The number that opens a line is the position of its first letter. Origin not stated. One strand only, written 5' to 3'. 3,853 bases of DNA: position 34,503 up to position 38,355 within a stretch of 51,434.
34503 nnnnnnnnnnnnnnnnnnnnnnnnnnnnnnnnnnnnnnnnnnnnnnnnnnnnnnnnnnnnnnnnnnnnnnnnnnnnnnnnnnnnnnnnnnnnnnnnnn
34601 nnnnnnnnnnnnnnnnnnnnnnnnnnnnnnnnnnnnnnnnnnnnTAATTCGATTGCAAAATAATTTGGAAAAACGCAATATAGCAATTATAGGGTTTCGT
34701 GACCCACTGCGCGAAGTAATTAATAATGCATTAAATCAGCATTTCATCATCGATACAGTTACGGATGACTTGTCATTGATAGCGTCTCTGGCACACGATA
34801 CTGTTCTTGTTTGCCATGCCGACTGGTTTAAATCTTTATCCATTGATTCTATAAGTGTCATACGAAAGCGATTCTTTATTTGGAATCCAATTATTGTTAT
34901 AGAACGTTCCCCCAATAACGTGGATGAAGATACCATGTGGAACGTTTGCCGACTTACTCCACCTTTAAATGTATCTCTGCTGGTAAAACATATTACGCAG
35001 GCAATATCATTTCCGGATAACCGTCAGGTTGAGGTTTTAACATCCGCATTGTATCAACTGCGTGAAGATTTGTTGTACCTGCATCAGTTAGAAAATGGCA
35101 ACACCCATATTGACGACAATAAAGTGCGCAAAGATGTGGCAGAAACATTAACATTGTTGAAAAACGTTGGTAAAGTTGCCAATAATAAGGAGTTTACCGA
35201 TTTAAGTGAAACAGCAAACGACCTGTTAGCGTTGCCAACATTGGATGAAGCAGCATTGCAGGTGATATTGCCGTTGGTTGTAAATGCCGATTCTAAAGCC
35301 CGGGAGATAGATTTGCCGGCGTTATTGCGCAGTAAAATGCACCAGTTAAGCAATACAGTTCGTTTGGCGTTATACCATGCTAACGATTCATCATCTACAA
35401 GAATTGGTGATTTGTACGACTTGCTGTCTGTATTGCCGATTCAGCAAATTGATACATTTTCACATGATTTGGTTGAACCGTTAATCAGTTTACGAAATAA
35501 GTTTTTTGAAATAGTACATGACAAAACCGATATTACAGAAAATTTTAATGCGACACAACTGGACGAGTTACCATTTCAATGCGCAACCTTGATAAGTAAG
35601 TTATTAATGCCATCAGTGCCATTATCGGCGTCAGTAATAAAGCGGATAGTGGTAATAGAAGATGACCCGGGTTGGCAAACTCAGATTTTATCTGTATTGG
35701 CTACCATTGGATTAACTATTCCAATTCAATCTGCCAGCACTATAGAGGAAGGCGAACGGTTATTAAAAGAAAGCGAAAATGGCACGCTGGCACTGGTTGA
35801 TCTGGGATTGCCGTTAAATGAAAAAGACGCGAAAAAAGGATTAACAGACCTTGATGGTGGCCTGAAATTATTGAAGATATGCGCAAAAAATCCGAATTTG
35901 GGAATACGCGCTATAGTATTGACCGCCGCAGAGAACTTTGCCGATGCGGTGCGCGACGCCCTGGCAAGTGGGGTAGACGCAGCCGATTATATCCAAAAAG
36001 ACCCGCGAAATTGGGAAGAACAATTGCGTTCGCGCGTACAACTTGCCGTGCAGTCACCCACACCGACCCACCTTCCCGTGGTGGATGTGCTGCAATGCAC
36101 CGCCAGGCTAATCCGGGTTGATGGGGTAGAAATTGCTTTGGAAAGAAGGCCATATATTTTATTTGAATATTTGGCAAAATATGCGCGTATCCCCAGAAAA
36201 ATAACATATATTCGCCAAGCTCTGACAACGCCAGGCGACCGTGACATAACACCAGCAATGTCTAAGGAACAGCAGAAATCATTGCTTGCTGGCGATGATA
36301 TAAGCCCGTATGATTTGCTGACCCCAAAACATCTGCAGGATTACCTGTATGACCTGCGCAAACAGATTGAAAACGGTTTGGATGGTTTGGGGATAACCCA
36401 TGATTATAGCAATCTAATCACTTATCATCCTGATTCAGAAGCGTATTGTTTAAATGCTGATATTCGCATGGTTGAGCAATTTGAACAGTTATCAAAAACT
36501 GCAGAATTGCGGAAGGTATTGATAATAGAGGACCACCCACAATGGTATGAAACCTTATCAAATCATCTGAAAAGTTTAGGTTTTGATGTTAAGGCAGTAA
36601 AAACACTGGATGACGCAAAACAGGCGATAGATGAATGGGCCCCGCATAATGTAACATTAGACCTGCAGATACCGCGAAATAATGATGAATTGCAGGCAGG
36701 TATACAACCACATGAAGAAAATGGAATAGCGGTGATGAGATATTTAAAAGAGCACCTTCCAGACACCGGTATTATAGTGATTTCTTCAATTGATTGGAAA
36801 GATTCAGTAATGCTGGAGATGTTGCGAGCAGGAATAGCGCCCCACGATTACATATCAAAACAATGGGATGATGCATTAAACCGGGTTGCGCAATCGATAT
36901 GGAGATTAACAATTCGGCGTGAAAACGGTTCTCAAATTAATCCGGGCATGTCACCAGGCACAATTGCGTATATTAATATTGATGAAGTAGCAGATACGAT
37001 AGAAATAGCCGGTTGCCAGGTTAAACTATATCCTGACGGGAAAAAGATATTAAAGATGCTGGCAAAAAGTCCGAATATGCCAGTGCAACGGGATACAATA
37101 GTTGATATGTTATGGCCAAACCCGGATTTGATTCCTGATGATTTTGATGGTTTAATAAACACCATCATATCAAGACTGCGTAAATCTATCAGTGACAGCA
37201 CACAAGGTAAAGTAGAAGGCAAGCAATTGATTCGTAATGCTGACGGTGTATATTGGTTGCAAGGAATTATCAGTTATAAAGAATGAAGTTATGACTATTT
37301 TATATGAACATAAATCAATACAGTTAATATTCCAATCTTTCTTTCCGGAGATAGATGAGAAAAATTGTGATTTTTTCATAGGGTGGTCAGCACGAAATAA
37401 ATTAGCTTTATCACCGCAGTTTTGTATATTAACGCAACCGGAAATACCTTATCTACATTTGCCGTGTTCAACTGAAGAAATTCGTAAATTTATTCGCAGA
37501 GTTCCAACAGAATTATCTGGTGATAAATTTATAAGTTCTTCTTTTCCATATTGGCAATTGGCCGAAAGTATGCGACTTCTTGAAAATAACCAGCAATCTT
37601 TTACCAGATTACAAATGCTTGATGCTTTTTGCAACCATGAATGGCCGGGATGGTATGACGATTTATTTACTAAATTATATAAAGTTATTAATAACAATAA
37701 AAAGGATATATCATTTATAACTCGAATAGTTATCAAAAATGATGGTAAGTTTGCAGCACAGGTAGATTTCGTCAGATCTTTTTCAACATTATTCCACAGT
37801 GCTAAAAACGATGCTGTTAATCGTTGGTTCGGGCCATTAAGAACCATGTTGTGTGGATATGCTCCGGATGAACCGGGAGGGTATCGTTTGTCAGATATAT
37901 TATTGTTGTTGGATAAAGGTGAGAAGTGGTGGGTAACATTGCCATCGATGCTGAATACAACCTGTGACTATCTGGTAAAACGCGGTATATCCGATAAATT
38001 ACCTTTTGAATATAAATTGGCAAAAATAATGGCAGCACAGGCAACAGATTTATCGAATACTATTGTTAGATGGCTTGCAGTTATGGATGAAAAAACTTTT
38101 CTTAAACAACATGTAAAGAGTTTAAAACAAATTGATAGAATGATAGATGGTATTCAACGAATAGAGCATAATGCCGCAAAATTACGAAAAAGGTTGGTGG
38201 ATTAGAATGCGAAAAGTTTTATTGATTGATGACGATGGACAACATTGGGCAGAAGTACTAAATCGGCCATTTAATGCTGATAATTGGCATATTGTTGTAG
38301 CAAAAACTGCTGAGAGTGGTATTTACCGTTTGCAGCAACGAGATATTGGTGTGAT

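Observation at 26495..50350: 24-kb single-strand cluster saturated with receiver domains and carrying HEPN, FtsK/HerA-type ATPase, methyltransferase and wHTH outputs: candidate undescribed phosphorelay-gated conflict system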

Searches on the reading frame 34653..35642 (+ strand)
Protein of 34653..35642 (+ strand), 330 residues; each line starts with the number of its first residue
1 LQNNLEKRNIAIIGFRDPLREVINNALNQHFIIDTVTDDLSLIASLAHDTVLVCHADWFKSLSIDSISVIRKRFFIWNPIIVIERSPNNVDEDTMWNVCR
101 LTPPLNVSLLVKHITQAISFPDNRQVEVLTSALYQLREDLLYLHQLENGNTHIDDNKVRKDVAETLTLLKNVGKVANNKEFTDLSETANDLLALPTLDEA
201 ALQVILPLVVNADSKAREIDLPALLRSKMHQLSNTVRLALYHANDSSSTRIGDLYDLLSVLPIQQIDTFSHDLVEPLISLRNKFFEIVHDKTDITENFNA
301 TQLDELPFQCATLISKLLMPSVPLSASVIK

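Call 101: search_protein_families(library=pfam, max_evalue=10, proteins=[window:34653-35642:+])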
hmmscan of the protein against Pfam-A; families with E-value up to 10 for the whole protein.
window:34653-35642:+ (330 aa): 0 families

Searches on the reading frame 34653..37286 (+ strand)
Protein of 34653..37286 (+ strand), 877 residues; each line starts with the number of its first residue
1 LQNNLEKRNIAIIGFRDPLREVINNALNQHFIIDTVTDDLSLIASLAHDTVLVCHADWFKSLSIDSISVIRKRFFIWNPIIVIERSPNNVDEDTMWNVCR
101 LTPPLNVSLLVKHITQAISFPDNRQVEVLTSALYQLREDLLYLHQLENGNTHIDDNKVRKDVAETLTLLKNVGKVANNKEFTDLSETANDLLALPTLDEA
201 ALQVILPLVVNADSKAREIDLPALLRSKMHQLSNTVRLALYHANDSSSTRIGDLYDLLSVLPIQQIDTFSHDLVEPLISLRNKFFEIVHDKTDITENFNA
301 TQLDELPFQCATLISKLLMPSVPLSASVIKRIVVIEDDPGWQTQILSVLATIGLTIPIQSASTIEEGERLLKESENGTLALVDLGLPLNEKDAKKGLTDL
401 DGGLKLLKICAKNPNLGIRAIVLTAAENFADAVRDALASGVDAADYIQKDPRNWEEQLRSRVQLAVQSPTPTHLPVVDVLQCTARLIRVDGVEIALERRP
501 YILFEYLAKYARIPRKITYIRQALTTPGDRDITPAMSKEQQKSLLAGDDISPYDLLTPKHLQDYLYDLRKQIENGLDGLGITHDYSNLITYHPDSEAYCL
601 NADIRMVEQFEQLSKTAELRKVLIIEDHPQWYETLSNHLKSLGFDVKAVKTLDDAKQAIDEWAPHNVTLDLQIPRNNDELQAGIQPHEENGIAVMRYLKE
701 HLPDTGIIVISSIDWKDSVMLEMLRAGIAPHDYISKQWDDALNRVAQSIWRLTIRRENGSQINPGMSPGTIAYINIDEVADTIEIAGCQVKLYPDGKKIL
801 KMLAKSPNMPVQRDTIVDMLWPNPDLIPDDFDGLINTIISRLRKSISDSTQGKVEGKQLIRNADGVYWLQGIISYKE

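Call 5: search_protein_families(library=pfam, max_evalue=0.01, proteins=[window:34653-37286:+])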
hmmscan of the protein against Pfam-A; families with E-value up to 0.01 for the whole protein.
window:34653-37286:+ (877 aa): 2 families
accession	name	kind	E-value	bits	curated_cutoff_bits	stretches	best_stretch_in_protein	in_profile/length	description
PF00072.30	Response_reg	-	2.7e-16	60.1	30.2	1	622-740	1-103/111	Response regulator receiver domain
PF00486.34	Trans_reg_C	-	1.5e-07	31.8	26.2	1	789-851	3-62/77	Transcriptional regulatory protein, C terminal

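Call 7: search_protein_families(library=padloc, max_evalue=0.01, proteins=[window:34653-37286:+])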
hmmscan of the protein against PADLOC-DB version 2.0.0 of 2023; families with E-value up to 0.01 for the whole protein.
window:34653-37286:+ (877 aa): 3 families
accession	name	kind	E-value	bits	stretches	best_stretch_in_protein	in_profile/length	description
PDLC04725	PDC-M60B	-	1.1e-11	42.8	2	620-712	4-99/158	-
PDLC00405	SduA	-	9.8e-10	36.4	1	619-715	6-98/323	DUF4263 domain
PDLC04726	PDC-M60C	-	1.2e-06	25.7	1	621-679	2-63/407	-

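Call 8: search_protein_families(library=ncbifam, max_evalue=0.01, proteins=[window:34653-37286:+])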
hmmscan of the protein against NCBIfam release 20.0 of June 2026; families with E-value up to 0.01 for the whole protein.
window:34653-37286:+ (877 aa): 24 families
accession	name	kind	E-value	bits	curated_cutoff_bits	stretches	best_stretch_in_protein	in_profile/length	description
TIGR02154.1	PhoB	equivalog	9.1e-13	48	296.2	1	620-851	3-211/226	phosphate regulon transcriptional regulator PhoB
NF040689.1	MtrAB_MtrA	equivalog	3e-12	46.3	300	1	622-849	1-201/219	MtrAB system response regulator MtrA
NF008078.0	PRK10816.1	equivalog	2.1e-11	43.8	336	1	621-854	2-209/223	two-component system response regulator PhoP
NF053854.1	RespRegPhoBBctds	equivalog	2.4e-10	40.2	270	1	622-850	1-211/225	two-component system response regulator PhoB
NF033791.1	ActR_PrrA_rreg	equivalog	6.5e-09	36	250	1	621-739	3-105/173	ActR/PrrA/RegA family redox response regulator transcription factor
NF045944.1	ResRegRpaBCyano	equivalog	1.3e-08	34.5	330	1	623-851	1-212/229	response regulator transcription factor RpaB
NF007005.1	PRK09468.1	equivalog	3.8e-08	33.1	331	1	619-849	3-214/237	osmolarity response regulator transcription factor OmpR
NF041733.1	resp_reg_CseB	equivalog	3.8e-08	33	350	1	621-850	2-215/228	two-component system response regulator CseB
TIGR02915.1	PEP_resp_reg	equivalog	4.5e-08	32.3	502.6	1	332-449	1-102/445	PEP-CTERM-box response regulator transcription factor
NF008296.0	PRK11083.1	equivalog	6.4e-08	32.3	273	1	620-845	4-208/228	two-component system response regulator CreB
NF007977.0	PRK10701.1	equivalog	7e-08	32.2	330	1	620-857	2-224/241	two-component system response regulator RstA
NF040534.1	resp_reg_YycF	equivalog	3.3e-07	29.8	340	1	620-849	1-210/231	response regulator YycF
NF007928.2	PRK10643.1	equivalog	3.9e-07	29.9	330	1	331-501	2-155/216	two-component system response regulator PmrA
NF008034.0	PRK10766.1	equivalog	4.1e-07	29.7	275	1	621-848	4-213/231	two-component system response regulator TorR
NF007982.1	PRK10710.1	equivalog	1.6e-06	27.8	380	1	616-846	4-207/235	envelope stress response regulator BaeR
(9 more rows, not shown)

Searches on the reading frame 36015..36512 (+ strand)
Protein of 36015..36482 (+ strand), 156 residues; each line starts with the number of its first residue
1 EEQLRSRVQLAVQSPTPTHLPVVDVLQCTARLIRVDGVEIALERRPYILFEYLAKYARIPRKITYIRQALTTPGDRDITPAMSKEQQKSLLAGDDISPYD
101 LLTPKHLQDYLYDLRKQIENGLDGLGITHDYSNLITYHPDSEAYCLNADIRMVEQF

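Call 101: search_protein_families(library=pfam, max_evalue=10, proteins=[window:36015-36482:+])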
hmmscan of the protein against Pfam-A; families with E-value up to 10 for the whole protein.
window:36015-36482:+ (156 aa): 0 families

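Call 104: search_solved_structures(query=A10, max_evalue=10, show_alignments=2)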
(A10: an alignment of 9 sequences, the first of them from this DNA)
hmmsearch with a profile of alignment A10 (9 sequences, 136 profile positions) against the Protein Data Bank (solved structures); distinct sequences matched with E-value up to 10: 60.
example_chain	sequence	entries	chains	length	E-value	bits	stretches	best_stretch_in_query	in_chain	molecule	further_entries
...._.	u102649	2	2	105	2.4e-08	37.1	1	17-84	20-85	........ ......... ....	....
6iju_A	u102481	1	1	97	3.1e-08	36.8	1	17-84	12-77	DNA-binding response regulator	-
6kyx_A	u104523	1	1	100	3.2e-08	36.7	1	17-84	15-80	DNA-binding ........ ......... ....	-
1kgs_A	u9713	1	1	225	3.9e-08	36.4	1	28-90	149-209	DNA BINDING RESPONSE REGULATOR D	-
8uvx_B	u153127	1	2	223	1.2e-05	28.4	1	19-89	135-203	DNA-binding response regulator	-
8uuz_A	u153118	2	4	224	1.2e-05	28.4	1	19-89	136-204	DNA-binding response regulator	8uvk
3rjp_A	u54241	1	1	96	2.3e-05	27.5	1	26-85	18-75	CovR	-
2hqn_A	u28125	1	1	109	8.1e-05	25.7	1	24-85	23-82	Putative TRANSCRIPTIONAL REGULATOR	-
1p2f_A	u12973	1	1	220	0.00022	24.3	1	25-86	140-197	Response Regulator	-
2hqr_A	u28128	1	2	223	0.00022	24.3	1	24-85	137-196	Putative TRANSCRIPTIONAL REGULATOR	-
7nmb_A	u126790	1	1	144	0.0051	19.9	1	29-87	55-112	Cholera toxin transcriptional activator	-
8b4b_W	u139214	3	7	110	0.0065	19.5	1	29-86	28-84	Cholera toxin transcriptional activator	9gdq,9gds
8b4c_D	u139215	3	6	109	0.0068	19.5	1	29-86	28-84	Cholera toxin transcriptional activator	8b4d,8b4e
2jzy_A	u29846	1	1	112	0.0075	19.3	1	25-89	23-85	Transcriptional regulatory protein PcoR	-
4uht_A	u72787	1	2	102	0.022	17.8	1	18-84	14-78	TRANSCRIPTIONAL REGULATORY PROTEIN CPXR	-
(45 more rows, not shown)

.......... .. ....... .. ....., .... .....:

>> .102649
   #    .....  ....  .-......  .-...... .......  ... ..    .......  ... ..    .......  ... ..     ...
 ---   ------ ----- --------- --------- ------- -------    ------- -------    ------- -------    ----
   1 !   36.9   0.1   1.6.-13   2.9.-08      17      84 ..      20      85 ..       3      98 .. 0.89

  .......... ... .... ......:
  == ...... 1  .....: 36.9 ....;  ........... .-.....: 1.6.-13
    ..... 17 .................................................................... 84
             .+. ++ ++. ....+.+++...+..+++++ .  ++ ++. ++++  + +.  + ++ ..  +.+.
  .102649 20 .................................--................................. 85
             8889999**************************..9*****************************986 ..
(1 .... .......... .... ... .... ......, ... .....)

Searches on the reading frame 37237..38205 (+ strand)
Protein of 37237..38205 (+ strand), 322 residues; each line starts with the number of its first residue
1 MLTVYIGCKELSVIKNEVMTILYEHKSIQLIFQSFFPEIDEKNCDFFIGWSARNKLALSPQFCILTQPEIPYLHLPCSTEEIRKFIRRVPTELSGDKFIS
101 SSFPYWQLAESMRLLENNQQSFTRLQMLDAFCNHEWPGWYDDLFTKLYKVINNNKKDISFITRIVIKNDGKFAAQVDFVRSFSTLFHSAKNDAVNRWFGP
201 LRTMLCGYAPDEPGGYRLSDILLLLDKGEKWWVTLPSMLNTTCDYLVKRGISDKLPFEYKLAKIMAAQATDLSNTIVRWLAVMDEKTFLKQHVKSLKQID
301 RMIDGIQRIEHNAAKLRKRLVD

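Call 5: search_protein_families(library=pfam, max_evalue=0.01, proteins=[window:37237-38205:+])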
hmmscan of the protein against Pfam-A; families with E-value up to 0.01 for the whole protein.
window:37237-38205:+ (322 aa): 0 families

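Call 7: search_protein_families(library=padloc, max_evalue=0.01, proteins=[window:37237-38205:+])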
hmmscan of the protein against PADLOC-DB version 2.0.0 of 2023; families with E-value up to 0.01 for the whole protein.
window:37237-38205:+ (322 aa): 0 families

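Call 8: search_protein_families(library=ncbifam, max_evalue=0.01, proteins=[window:37237-38205:+])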
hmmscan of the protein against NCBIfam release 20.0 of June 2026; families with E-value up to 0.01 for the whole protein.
window:37237-38205:+ (322 aa): 0 families

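Call 9: search_protein_families(library=padloc, max_evalue=10, proteins=[window:37237-38205:+])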
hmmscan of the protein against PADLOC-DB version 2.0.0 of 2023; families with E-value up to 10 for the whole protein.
window:37237-38205:+ (322 aa): 0 families

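Call 55: search_solved_structures(query=A3, max_evalue=10, show_alignments=2)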
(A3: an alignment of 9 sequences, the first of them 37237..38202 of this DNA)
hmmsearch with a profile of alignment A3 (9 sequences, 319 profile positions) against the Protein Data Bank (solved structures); distinct sequences matched with E-value up to 10: 12.
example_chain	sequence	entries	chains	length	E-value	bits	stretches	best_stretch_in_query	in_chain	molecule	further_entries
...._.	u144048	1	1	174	0.17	14.3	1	239-312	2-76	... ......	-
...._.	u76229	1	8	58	0.36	13.2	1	218-262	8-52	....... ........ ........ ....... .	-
1gk4_A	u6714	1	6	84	0.71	12.2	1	263-313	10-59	VIMENTIN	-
5apx_A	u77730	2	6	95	0.87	12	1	249-312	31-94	GENERAL CONTROL PROTEIN GCN4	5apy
7zr2_A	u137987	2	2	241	0.98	11.8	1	225-304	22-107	Spike protein S2',Chimeric protein mimic of SARS-CoV-2 Spike HR1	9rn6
2atp_B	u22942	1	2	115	1.4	11.2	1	4-41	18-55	T-cell surface glycoprotein CD8 beta chain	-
6o0i_A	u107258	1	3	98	1.5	11.2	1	225-311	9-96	Design construct XAA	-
3b9k_B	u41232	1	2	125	1.7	11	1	4-41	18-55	T-cell surface glycoprotein CD8 beta chain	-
5j2l_B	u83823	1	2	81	2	10.7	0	93-149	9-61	protein design 2L4HC2_11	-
4zry_B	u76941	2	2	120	2.6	10.4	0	247-313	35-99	Keratin, type II cytoskeletal 1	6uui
6egc_A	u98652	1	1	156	3.7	9.9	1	209-309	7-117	SC_2L4HC2_23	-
4oyd_B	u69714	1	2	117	5.2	9.4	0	225-305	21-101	Computationally designed Inhibitor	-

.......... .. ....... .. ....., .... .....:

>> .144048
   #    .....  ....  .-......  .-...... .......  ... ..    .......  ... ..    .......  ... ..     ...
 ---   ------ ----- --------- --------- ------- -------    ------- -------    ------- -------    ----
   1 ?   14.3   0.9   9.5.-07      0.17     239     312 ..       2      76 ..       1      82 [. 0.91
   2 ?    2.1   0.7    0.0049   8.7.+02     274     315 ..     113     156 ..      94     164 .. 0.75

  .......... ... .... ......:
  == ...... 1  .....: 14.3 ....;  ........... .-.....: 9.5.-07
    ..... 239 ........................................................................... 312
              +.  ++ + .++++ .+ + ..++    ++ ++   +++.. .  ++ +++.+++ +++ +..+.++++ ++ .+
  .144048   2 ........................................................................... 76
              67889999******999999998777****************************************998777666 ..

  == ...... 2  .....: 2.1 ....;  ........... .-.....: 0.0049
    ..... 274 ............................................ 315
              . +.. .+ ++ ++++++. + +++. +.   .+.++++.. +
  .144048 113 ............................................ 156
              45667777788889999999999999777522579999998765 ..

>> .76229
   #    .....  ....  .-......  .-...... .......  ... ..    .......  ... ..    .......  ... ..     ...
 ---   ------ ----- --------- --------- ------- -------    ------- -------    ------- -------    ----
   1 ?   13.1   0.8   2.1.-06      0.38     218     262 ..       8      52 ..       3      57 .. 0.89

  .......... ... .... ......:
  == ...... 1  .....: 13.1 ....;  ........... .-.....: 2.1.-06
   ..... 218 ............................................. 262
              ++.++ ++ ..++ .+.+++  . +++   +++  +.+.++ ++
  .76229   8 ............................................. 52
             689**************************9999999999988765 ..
